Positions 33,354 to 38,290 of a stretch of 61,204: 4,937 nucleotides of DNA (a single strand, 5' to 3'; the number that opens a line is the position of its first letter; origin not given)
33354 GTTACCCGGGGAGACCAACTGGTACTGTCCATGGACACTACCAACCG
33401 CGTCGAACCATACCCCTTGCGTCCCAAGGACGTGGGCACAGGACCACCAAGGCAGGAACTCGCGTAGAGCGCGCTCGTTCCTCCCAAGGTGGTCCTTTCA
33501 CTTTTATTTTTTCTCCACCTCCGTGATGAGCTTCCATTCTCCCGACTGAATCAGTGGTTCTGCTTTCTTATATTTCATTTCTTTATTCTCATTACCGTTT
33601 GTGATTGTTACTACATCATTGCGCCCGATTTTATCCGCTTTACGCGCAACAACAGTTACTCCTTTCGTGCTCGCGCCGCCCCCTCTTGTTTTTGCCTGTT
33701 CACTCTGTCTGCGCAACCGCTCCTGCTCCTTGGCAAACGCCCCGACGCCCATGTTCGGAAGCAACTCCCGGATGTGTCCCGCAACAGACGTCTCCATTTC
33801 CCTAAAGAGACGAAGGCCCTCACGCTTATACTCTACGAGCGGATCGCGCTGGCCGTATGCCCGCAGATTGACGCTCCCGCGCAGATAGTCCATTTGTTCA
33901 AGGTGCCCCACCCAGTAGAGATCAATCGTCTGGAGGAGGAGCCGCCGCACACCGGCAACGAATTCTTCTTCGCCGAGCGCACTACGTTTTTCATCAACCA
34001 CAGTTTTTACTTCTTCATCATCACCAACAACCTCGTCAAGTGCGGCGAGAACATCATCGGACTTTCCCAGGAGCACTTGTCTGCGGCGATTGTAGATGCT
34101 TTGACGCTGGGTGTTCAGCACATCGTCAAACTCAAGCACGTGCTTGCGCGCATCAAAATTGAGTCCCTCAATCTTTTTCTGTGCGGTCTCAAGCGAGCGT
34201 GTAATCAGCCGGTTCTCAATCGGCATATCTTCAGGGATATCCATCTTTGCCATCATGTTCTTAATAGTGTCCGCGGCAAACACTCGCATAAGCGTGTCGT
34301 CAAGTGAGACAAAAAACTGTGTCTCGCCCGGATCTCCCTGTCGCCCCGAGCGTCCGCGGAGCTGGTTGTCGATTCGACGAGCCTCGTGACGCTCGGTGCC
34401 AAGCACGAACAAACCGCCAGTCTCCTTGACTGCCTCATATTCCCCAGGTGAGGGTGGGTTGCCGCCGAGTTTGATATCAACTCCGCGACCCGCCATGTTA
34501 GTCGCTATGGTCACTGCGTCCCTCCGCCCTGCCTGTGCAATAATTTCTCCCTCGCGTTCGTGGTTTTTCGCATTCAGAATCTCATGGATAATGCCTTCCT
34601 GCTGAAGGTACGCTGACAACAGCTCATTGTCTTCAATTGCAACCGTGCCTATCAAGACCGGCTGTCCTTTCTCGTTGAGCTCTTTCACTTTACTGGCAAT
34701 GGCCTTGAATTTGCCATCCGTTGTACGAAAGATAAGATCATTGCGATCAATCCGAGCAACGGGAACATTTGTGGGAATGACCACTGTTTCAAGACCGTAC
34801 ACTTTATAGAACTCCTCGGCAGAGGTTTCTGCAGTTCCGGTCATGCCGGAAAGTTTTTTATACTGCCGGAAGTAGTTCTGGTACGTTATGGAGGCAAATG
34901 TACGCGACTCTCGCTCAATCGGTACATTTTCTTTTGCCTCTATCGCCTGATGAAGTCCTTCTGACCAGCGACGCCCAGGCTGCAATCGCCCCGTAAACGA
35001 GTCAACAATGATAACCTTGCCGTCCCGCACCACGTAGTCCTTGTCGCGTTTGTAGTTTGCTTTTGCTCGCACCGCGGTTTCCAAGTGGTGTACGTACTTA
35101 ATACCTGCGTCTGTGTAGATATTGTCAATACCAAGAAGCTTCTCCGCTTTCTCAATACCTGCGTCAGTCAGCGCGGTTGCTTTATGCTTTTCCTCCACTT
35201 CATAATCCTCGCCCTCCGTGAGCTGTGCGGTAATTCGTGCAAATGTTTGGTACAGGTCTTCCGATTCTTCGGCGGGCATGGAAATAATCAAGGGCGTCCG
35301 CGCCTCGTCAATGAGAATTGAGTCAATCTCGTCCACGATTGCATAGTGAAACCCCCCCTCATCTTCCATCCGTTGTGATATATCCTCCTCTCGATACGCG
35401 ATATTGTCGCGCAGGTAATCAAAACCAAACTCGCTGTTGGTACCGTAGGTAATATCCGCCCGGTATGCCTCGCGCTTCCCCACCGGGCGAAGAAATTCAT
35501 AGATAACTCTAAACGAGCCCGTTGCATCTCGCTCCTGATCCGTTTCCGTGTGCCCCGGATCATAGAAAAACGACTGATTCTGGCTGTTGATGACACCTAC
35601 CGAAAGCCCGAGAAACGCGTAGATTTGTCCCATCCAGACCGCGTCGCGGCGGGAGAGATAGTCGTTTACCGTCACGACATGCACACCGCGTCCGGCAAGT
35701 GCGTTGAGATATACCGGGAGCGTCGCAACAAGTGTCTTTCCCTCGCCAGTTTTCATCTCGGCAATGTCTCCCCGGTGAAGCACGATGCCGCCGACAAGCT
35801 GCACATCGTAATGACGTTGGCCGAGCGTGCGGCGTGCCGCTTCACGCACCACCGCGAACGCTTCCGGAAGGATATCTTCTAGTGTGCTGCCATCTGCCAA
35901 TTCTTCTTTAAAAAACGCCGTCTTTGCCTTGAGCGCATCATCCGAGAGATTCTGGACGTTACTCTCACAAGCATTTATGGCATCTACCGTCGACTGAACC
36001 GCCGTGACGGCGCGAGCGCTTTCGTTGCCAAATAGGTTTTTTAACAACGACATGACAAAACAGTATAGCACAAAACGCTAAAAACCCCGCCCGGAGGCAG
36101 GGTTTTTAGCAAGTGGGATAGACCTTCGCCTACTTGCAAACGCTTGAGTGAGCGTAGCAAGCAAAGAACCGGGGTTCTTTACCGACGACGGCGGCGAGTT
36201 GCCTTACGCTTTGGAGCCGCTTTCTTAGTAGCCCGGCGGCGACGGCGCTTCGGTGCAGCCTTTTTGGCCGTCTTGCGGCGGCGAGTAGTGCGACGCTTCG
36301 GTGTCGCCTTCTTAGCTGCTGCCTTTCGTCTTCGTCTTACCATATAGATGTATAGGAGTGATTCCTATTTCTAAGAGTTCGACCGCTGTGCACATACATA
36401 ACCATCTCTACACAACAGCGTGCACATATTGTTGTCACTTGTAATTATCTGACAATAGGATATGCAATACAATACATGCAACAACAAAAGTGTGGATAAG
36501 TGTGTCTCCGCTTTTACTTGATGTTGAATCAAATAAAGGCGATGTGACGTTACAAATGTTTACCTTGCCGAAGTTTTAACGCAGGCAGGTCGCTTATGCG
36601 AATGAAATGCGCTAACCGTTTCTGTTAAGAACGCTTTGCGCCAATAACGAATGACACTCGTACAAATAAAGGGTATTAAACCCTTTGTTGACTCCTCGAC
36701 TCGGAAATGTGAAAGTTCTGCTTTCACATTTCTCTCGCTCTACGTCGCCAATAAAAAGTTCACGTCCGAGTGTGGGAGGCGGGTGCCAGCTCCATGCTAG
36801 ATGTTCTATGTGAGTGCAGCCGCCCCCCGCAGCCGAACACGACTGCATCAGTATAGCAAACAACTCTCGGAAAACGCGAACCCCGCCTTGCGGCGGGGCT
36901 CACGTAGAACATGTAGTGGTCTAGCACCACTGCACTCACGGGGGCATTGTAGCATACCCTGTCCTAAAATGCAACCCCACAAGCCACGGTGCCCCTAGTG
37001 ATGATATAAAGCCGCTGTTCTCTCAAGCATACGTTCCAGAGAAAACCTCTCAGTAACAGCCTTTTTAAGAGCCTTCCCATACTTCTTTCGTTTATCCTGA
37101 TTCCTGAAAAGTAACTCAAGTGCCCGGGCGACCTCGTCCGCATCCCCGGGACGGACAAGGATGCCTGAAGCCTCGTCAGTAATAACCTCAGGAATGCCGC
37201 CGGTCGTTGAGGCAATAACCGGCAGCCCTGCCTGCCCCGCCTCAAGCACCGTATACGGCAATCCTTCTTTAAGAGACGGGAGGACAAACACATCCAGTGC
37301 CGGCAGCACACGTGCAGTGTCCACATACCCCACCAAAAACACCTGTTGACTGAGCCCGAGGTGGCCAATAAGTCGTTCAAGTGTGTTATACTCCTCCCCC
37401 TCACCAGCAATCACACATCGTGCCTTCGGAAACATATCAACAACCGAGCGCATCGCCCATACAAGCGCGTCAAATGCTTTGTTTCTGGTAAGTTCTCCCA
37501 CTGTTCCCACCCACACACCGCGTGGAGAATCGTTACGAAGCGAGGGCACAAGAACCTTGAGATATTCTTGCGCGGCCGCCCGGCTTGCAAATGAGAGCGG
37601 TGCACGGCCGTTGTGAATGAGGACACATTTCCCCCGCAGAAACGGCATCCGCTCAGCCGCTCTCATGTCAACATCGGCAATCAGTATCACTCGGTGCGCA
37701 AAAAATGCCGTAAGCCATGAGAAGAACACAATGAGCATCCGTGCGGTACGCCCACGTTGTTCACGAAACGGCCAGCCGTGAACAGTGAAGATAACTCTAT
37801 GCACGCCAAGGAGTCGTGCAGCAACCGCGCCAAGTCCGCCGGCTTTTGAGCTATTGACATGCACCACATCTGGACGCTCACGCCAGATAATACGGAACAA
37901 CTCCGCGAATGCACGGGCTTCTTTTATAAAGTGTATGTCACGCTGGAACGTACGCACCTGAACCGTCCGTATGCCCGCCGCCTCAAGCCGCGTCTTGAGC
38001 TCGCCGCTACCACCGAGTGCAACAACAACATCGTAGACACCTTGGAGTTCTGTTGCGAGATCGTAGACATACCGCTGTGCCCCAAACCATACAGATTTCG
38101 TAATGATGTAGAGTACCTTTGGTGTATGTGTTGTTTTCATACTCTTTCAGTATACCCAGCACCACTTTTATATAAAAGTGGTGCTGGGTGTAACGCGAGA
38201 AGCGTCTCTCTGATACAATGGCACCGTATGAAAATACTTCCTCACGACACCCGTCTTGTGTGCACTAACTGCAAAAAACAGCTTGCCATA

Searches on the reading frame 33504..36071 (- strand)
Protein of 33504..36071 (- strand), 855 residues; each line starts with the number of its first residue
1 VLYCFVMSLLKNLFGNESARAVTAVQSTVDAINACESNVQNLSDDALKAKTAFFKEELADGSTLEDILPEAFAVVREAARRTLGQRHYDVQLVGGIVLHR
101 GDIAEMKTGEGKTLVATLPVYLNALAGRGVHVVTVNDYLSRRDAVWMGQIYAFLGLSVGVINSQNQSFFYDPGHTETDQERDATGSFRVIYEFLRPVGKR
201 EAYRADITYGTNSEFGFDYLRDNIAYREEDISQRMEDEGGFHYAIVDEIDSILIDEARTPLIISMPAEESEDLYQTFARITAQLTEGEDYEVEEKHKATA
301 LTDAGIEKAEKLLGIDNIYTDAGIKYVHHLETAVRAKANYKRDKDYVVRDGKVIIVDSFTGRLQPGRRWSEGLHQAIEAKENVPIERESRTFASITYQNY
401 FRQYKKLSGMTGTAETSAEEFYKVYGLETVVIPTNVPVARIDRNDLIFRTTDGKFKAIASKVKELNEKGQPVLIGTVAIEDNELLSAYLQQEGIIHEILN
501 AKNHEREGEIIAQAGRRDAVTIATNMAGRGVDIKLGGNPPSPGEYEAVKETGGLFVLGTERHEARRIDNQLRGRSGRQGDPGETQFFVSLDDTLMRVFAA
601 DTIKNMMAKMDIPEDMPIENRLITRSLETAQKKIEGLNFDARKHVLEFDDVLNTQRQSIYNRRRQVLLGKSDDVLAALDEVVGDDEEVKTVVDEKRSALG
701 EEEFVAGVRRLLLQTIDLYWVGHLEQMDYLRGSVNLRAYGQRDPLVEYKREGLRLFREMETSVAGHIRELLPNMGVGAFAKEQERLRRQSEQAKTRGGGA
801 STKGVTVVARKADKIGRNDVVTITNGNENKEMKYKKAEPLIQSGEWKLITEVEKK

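Call 73: search_protein_families(library=pfam, proteins=[window:33504-36071:-])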
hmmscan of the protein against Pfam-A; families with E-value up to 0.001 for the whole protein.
window:33504-36071:- (855 aa): 4 families
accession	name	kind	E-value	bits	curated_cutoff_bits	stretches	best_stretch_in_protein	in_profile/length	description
PF07517.20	SecA_DEAD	-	4.7e-123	410.5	24.6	1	11-421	2-289/290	SecA DEAD-like domain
PF21090.3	P-loop_SecA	-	1.7e-78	263.4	27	2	437-539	1-103/205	SecA P-loop domain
PF07516.18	SecA_SW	-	5.9e-44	151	26.7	2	617-682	1-69/200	SecA Wing and Scaffold domain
PF01043.26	SecA_PP_bind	-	2e-40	138.3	23.5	1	270-378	2-110/110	SecA preprotein cross-linking domain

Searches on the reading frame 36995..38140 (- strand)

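Call 73: search_protein_families(library=pfam, proteins=[window:36995-38140:-])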
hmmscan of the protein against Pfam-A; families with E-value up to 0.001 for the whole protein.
window:36995-38140:- (381 aa): 7 families
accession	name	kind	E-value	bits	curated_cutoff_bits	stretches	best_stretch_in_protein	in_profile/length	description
PF00534.26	Glycos_transf_1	-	3.1e-36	124.9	26.4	1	212-360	19-171/172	Glycosyl transferases group 1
PF13692.12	Glyco_trans_1_4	-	2.1e-33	116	27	1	211-346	4-141/142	Glycosyl transferases group 1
PF13579.12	Glyco_trans_4_4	-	1.4e-17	64.9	29.7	1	20-178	2-158/158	Glycosyl transferase 4-like domain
PF13439.12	Glyco_transf_4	-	1.1e-16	61.7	28.5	1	20-178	3-165/170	Glycosyltransferase Family 4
PF13477.12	Glyco_trans_4_2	-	9.5e-12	45.7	23.4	1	22-128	10-114/139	Glycosyl transferase 4-like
PF20706.3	GT4-conflict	-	6e-08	32.5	26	1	279-369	279-379/385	Family 4 Glycosyltransferase in conflict systems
PF13524.12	Glyco_trans_1_2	-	7.8e-05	23.1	25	1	238-373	13-140/144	Glycosyl transferase-like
